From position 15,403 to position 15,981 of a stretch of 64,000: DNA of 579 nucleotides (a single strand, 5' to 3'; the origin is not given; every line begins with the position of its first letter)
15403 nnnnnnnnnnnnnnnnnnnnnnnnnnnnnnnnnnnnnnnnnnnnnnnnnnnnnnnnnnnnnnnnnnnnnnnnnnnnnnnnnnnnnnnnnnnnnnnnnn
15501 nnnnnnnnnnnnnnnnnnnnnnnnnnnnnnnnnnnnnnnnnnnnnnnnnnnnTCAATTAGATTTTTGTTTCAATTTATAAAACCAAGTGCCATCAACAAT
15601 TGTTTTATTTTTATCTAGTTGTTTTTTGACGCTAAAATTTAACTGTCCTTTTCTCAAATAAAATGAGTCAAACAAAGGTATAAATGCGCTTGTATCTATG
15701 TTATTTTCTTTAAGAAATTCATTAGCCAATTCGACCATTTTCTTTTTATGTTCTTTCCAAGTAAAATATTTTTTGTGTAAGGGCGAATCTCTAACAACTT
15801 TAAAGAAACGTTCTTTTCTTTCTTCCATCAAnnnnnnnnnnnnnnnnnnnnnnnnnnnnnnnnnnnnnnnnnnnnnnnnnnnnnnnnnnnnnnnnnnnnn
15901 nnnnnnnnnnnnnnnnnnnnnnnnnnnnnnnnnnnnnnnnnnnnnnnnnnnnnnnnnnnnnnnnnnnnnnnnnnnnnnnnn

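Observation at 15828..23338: Possible RNA-repair toolkit: Rnl2-like RNA ligase, Thg1-like 3'-5' polymerase, small HAD phosphatase, next to a tRNA cluster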

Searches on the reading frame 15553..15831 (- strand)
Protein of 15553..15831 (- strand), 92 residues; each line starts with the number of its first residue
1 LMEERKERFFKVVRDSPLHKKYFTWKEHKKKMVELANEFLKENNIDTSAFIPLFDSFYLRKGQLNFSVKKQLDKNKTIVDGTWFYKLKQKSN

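Call 101: search_protein_families(library=pfam, proteins=[window:15553-15831:-], max_evalue=0.01)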
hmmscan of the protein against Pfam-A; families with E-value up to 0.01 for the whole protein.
window:15553-15831:- (92 aa): 0 families
